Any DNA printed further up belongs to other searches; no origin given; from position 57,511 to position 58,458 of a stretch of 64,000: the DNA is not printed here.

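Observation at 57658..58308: Orphan Cas4-like nuclease with no CRISPR-cas context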

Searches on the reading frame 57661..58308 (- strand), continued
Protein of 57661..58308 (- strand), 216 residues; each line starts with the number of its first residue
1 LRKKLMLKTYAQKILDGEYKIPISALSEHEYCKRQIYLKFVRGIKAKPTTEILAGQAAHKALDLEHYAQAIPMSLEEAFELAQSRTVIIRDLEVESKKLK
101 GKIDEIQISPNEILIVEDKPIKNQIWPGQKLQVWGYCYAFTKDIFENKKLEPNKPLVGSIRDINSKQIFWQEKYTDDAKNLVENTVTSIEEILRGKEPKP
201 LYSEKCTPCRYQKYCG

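Call 41: fold_search(model_id=the predicted structure, library=pdb)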
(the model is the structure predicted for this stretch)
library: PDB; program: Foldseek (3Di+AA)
matches with E <= 10: 433; with E <= 0.001: 32
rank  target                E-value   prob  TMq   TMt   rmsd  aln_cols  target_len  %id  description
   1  8d3l_J                1.4e-08  1.00  0.69  0.67   4.1       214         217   16  Type I-C Cas4-Cas1-Cas2 complex bound to a PAM/PAM prespacer (released 2022-11-02)
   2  8d3l_I                1.8e-08  1.00  0.72  0.70   3.7       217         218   16  Type I-C Cas4-Cas1-Cas2 complex bound to a PAM/PAM prespacer (released 2022-11-02)
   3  7mi4_A                2.4e-08  1.00  0.73  0.30   3.1       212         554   20  Symmetrical PAM-PAM prespacer bound Cas4/Cas1/Cas2 complex (released 2021-11-17)
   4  7mi5_A                1.2e-07  1.00  0.71  0.29   3.3       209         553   18  Asymmetrical PAM-Non PAM prespacer bound Cas4/Cas1/Cas2 complex (released 2021-11-17)
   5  7lw9_A                1.9e-07  1.00  0.54  0.45   9.3       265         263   18  Human Exonuclease 5 crystal structure in complex with ssDNA, Sm, and Na (released 2021-07-14)
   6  7lw8_A                4.3e-07  1.00  0.53  0.44  10.7       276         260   16  Human Exonuclease 5 crystal structure in complex with a ssDNA (released 2021-07-14)
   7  7lw7                  1.5e-06  1.00  0.56  0.45   8.7       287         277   17  Human Exonuclease 5 crystal structure (released 2021-07-14)
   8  7lwa_A                1.8e-06  1.00  0.54  0.45  10.6       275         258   17  Human Exonuclease 5 crystal structure (T88E) in complex with ssDNA and Mg (released 2021-07-14)
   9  8d3q_J                3.8e-06  1.00  0.59  0.65   7.5       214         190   15  Type I-C Cas4-Cas1-Cas2 complex bound to a PAM/NoPAM prespacer (released 2022-11-02)
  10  9kqh_A                4.9e-06  1.00  0.44  0.15   5.9       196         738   14  Crystal structure of Finegoldia magna DinG in complex with ssDNA and ADPNP (released 2025-12-03)
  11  9iac_A                8.5e-06  1.00  0.34  0.29  14.6       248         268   14  Structure of the Argonaute-associated Cas4 family protein 1 (ACE1) from Microcystis aeruginosa (MaACE1) (released 2025-04-23)
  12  9iab_A                1.6e-05  1.00  0.38  0.31  15.7       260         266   12  Structure of the Argonaute-associated Cas4 family protein 1 (ACE1) from Chroococcidiopsis thermalis (CtACE1) (released 2025-04-23)
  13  4ic1_B                1.9e-05  1.00  0.48  0.49   7.8       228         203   14  Crystal structure of SSO0001 (released 2013-01-16)
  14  9iab_B                2.5e-05  1.00  0.40  0.33  15.0       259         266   12  Structure of the Argonaute-associated Cas4 family protein 1 (ACE1) from Chroococcidiopsis thermalis (CtACE1) (released 2025-04-23)
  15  9iac_B                2.8e-05  0.99  0.32  0.27  14.7       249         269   14  Structure of the Argonaute-associated Cas4 family protein 1 (ACE1) from Microcystis aeruginosa (MaACE1) (released 2025-04-23)
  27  4r5q                  7.5e-04  1.00  0.53  0.52   5.3       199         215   17  Crystal structure and nuclease activity of the CRISPR-associated Cas4 protein Pcal_0546 from Pyrobaculum calidifontis co (released 2014-09-17)
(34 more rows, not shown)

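Call 44: search_protein_families(library=padloc, alignment_id=A5, max_evalue=0.00001)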
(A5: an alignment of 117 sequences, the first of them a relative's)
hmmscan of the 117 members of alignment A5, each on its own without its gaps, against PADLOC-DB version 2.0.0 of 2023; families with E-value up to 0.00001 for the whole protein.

A. member 1, L003:7878-8573:+ (232 aa): 0 families

B. families by the number of members that match (of 117 scanned): 144 families (the first 25 are shown)
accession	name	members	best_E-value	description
PDLC01879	CARF3--CARF_TM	2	2.3e-13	-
PDLC01991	CARF_m8--CARF_LolE_TM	2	1.2e-10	-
PDLC01990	CARF_m8--CARF_Beta-galactosidase_LolE_TM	2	1.8e-06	-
PDLC03269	MTase_II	1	4.7e-118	Type II methyltransferase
PDLC03272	MTase_II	1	1.6e-87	Type II methyltransferase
PDLC03378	MTase_II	1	1.9e-62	Type II methyltransferase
PDLC02653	DrmMII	1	2.1e-51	DrmMII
PDLC00026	DruM2|DruM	1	5.2e-51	DNA cytosine methylase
PDLC03361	MTase_II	1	1.5e-49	Type II methyltransferase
PDLC03217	MTase_II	1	3.4e-47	Type II methyltransferase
PDLC00027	DruM2|DruM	1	1.5e-46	DNA cytosine methylase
PDLC03234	MTase_II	1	4.6e-46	Type II methyltransferase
PDLC03734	oMTase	1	2.4e-41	orphan methyltransferase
PDLC00031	DruM2|DruM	1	1.9e-40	DNA cytosine methylase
PDLC03307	MTase_II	1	2e-40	Type II methyltransferase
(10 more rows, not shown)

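Call 45: search_protein_families(library=pfam, alignment_id=A5, max_evalue=0.00001)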
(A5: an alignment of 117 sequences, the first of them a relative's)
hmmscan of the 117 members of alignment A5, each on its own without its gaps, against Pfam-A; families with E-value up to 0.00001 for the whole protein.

A. member 1, L003:7878-8573:+ (232 aa): 0 families

B. families by the number of members that match (of 117 scanned): 89 families (the first 25 are shown)
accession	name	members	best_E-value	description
PF01000.31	RNA_pol_A_bac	4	2.5e-21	RNA polymerase Rpb3/RpoA insert domain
PF01193.29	RNA_pol_L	4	1.1e-15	RNA polymerase Rpb3/Rpb11 dimerisation domain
PF04055.27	Radical_SAM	2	5.1e-24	Radical SAM superfamily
PF02687.27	FtsX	2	8.7e-17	FtsX-like permease C-terminal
PF12704.14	MacB_PCD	2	6.8e-16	MacB-like periplasmic core domain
PF12802.13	MarR_2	2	8.2e-11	MarR family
PF01047.28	MarR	2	5.6e-08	MarR family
PF20229.3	ChrB_N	2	1.8e-06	Protein ChrB, N-terminal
PF06838.17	Met_gamma_lyase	1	6.9e-183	Methionine gamma-lyase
PF02548.21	Pantoate_transf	1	3e-117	Ketopantoate hydroxymethyltransferase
PF00318.25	Ribosomal_S2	1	3.6e-93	Ribosomal protein S2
PF05343.19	Peptidase_M42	1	8.9e-84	M42 glutamyl aminopeptidase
PF00145.23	DNA_methylase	1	1.6e-81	C-5 cytosine-specific DNA methylase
PF13561.12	adh_short_C2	1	2.1e-68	Enoyl-(Acyl carrier protein) reductase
PF00106.31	adh_short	1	8.8e-62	short chain dehydrogenase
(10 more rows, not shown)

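Call 46: search_solved_structures(query=A2, max_evalue=0.01, show_alignments=2)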
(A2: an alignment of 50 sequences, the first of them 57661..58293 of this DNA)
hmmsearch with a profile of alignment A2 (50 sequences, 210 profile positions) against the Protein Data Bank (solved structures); distinct sequences matched with E-value up to 0.01: 5.
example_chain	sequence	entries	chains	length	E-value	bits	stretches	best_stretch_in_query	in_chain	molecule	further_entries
7lwa_A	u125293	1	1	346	1.1e-05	28.3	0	7-117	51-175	Exonuclease V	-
7lw7_A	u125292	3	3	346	1.1e-05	28.3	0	7-117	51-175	Exonuclease V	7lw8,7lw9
4r5q_A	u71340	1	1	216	4.3e-05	26.4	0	134-206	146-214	CRISPR-associated exonuclease, Cas4 family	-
8d3l_I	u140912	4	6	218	7.4e-05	25.6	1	5-205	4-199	CRISPR-associated exonuclease Cas4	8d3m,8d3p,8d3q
7mi4_A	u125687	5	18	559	0.00041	23.2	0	7-204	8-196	CRISPR-associated exonuclease Cas4/endonuclease Cas1 fusion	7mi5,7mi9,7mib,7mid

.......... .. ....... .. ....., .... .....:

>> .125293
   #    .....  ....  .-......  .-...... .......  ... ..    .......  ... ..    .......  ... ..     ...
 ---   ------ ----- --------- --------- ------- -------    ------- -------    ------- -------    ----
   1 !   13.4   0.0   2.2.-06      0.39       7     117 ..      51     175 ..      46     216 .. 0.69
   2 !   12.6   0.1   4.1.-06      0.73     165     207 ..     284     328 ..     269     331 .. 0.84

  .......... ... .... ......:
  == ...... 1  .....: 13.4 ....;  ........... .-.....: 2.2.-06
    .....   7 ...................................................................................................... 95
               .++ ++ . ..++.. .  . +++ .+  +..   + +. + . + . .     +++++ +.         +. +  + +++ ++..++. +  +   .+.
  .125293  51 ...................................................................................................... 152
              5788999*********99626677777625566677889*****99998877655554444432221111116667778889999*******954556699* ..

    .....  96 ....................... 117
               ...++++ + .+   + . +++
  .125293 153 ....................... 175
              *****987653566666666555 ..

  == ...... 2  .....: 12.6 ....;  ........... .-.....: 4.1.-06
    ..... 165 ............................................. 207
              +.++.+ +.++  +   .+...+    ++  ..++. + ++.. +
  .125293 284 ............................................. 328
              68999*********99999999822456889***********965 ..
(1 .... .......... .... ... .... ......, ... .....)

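Call 49: find_related_loci(query=A4, collection=viral_contigs, flank=5000)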
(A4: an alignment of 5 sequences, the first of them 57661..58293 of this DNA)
Query A4 (211 aa) in viral_contigs; peptide patterns used: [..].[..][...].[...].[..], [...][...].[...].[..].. (x = any residue, [..] = any of these).
109 stretches matched a pattern, but none encodes a relative of the query by tblastn (E <= 1e-3).

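Call 51: search_protein_families(library=pfam, proteins=[P0036, P0088, P0098, P0105, P0125, P0063, P0025, P0148, P0132, P0002], max_evalue=0.001)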
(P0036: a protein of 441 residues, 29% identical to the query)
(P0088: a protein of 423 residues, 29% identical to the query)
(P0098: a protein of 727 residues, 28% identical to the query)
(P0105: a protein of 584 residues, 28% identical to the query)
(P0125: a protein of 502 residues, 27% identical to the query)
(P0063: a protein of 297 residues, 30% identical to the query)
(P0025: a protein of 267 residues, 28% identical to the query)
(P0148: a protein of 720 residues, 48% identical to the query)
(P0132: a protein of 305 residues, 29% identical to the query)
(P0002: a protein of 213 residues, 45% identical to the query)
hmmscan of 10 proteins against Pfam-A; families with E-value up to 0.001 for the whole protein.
P0036 (441 aa): 3 families
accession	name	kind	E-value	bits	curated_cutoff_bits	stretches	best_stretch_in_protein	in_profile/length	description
PF13456.12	RVT_3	-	1.6e-24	86.6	21.6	1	6-127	2-123/123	Reverse transcriptase-like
PF00075.30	RNase_H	-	1.3e-08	35.5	25.8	1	6-127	8-139/141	RNase H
PF01930.23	Cas_Cas4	-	5e-05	23.9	22.7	1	252-435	10-158/160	Domain of unknown function DUF83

P0088 (423 aa): 3 families
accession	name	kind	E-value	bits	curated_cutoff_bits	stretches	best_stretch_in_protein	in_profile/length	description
PF13482.12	RNase_H_2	-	7e-12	46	22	1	10-119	57-164/165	RNase_H superfamily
PF12705.13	PDDEXK_1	-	8.6e-10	39.4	22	1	274-410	99-246/247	PD-(D/E)XK nuclease superfamily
PF01930.23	Cas_Cas4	-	6.3e-07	30.1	22.7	1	223-410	6-158/160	Domain of unknown function DUF83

P0098 (727 aa): 3 families
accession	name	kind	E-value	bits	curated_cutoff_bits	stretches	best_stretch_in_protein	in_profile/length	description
PF13482.12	RNase_H_2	-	1.1e-19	71.4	22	1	236-395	1-164/165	RNase_H superfamily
PF12705.13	PDDEXK_1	-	1.4e-07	32.2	22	1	562-718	88-247/247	PD-(D/E)XK nuclease superfamily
PF14520.12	HHH_5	-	0.00041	21.2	27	1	171-215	11-55/57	Helix-hairpin-helix domain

P0105 (584 aa): 8 families
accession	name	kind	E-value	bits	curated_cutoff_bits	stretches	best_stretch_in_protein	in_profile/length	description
PF13482.12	RNase_H_2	-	2.2e-18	67.2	22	1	86-245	1-164/165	RNase_H superfamily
PF01930.23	Cas_Cas4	-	1.9e-10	41.5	22.7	1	391-575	8-158/160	Domain of unknown function DUF83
PF12705.13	PDDEXK_1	-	3.3e-09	37.5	22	1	446-576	109-247/247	PD-(D/E)XK nuclease superfamily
PF13936.12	HTH_38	-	8.3e-08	32.3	27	0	273-297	11-35/44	Helix-turn-helix domain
PF01381.28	HTH_3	-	5.6e-07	29.9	23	0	279-310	6-37/55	Helix-turn-helix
PF12844.13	HTH_19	-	0.00014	22.2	30.2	0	279-311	9-41/64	Helix-turn-helix domain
PF13384.12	HTH_23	-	0.00063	19.9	24.6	0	275-302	10-36/50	Homeodomain-like domain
PF08535.16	KorB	-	0.00089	19.6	22.3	0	280-322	1-43/89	KorB domain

P0125 (502 aa): 18 families
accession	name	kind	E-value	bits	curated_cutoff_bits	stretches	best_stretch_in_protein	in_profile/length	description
PF00515.34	TPR_1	-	1.2e-40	136.1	27.8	4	286-316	4-34/34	Tetratricopeptide repeat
PF07719.23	TPR_2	-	3e-34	114.7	27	4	391-422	2-33/34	Tetratricopeptide repeat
PF13181.12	TPR_8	-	1.2e-24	84.8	25.7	1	391-422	2-33/34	Tetratricopeptide repeat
PF13414.12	TPR_11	-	3.8e-21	74.9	26.8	3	290-329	1-40/42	TPR repeat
PF13431.12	TPR_17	-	1.1e-13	50.7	24.4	0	447-478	2-33/34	Tetratricopeptide repeat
PF13371.12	TPR_9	-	3.2e-13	49.9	35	0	405-462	10-67/73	Tetratricopeptide repeat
PF13424.12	TPR_12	-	2e-11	44.3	30.1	0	319-358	5-45/77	Tetratricopeptide repeat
PF13432.12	TPR_16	-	4.3e-11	43.5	32.7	0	439-479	12-52/65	Tetratricopeptide repeat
PF12705.13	PDDEXK_1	-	2.6e-10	41.1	22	1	66-217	90-246/247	PD-(D/E)XK nuclease superfamily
PF13174.12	TPR_6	-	9.7e-08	32.6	26.3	0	392-421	2-31/33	Tetratricopeptide repeat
PF13428.12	TPR_14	-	7.5e-07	29.7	23.5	0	429-465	6-42/44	Tetratricopeptide repeat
PF25062.1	ARM_TT21_N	-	7.8e-06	26.2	40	0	324-461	34-171/222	Tetratricopeptide repeat protein 21 N-terminal ARM repeat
PF01930.23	Cas_Cas4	-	2.4e-05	24.9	22.7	1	99-218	53-159/160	Domain of unknown function DUF83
PF12895.13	ANAPC3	-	4.5e-05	24.1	27.2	0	384-445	18-77/82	Anaphase-promoting complex, cyclosome, subunit 3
PF14559.12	TPR_19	-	0.00013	22.7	25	0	438-479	5-46/68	Tetratricopeptide repeat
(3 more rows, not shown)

P0063 (297 aa): 1 family
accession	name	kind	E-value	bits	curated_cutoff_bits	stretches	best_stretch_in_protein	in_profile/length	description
PF12705.13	PDDEXK_1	-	8e-08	32.9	22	1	37-290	5-241/247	PD-(D/E)XK nuclease superfamily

P0025 (267 aa): 2 families
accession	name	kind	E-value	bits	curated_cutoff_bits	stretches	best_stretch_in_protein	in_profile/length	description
PF12705.13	PDDEXK_1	-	8.2e-09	36.2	22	1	118-263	98-246/247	PD-(D/E)XK nuclease superfamily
PF01930.23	Cas_Cas4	-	3.2e-05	24.5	22.7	1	74-264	8-159/160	Domain of unknown function DUF83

P0148 (720 aa): 9 families
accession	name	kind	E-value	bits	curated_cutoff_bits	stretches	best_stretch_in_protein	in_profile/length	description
PF06299.18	DUF1045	-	6.3e-21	75.4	24.3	0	529-543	88-102/159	Protein of unknown function (DUF1045)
PF09312.16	SurA_N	-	8.1e-15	55.5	30.8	0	678-707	86-115/118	SurA N-terminal domain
PF21937.1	Yop-YscD_ppl_2nd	-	1.8e-14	53.6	27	0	592-611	4-23/67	YscD/CdsD-like Bon-like domain 2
PF05274.16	Baculo_E25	-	6.3e-06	26.6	27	0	244-273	144-173/190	Occlusion-derived virus envelope protein E25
PF21476.4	PF0610-like_N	-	1.4e-05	25.7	33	0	366-388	14-36/50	PF0610-like, N-terminal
PF12645.13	HTH_16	-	2.9e-05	24.5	22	0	591-620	25-55/65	Helix-turn-helix domain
PF13592.12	HTH_33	-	2.9e-05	24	25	0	608-638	8-37/60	Winged helix-turn helix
PF11341.13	DUF3143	-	8.5e-05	23.3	25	0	307-337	32-62/65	Protein of unknown function (DUF3143)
PF04134.17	DCC1-like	-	0.00026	22.6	27.8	0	582-663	22-104/113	DCC1-like thiol-disulfide oxidoreductase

P0132 (305 aa): 0 families

P0002 (213 aa): 3 families
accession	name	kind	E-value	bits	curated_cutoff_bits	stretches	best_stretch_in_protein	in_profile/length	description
PF12705.13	PDDEXK_1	-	1.9e-10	41.6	22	1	84-207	110-246/247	PD-(D/E)XK nuclease superfamily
PF01930.23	Cas_Cas4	-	2.8e-07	31.2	22.7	1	20-208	6-159/160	Domain of unknown function DUF83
PF09810.15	Exo5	-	0.00072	19.6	25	0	136-208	292-365/367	Exonuclease V - a 5' deoxyribonuclease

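Call 56: list_cluster_members(proteins=[P0002, P0003, P0004, P0005, P0006, P0007, P0008, P0009, P0010, P0014])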
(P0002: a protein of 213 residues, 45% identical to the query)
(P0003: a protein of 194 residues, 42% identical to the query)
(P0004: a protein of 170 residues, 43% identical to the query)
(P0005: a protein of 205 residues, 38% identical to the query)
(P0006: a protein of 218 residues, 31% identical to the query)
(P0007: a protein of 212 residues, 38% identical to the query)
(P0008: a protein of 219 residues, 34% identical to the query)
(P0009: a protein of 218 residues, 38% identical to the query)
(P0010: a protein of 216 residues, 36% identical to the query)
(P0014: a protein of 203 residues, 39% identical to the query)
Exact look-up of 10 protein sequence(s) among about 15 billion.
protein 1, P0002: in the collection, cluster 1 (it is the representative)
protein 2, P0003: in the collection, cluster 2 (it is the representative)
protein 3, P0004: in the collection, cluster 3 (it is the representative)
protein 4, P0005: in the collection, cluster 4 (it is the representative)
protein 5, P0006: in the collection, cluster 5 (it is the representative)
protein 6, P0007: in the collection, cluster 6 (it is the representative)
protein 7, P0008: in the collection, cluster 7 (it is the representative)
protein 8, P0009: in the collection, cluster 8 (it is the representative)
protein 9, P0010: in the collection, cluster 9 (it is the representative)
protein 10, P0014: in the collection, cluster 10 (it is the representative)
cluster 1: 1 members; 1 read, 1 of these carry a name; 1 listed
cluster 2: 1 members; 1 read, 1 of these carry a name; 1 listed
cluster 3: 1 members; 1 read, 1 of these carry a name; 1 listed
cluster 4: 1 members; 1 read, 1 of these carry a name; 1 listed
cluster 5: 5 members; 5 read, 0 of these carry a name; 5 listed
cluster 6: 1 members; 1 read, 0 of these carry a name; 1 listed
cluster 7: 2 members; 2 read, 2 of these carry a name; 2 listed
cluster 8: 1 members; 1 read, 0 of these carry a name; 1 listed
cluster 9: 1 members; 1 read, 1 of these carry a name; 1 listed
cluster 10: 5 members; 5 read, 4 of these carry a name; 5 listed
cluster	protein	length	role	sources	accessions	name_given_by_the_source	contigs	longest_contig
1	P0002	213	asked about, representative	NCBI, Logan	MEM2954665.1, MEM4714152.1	MAG: CRISPR-associated protein Cas4 [Candidatus Nanoarchaeia archaeon]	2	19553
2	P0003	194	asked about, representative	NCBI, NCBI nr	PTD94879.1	hypothetical protein C9439_00110 [archaeon SCG-AAA382B04]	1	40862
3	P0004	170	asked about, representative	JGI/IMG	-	hypothetical protein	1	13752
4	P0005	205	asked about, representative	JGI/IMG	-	hypothetical protein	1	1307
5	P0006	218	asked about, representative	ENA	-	-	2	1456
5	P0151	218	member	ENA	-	-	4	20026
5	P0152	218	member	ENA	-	-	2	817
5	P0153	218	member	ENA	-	-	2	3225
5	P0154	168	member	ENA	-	-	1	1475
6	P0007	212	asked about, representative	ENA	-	-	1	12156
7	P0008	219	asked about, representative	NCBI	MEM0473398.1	MAG: Dna2/Cas4 domain-containing protein [Candidatus Aenigmatarchaeota archaeon]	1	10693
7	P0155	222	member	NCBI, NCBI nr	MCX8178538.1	MAG: Dna2/Cas4 domain-containing protein [Candidatus Aenigmarchaeota archaeon] | Dna2/Cas4 domain-containing protein [Candidatus Aenigmarchaeota archaeon]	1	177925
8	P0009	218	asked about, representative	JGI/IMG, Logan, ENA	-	-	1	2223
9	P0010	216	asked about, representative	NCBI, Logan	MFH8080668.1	MAG: Dna2/Cas4 domain-containing protein [Candidatus Aenigmatarchaeota archaeon]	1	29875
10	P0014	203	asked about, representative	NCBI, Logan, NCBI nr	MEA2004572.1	MAG: Dna2/Cas4 domain-containing protein [archaeon] | Dna2/Cas4 domain-containing protein [archaeon]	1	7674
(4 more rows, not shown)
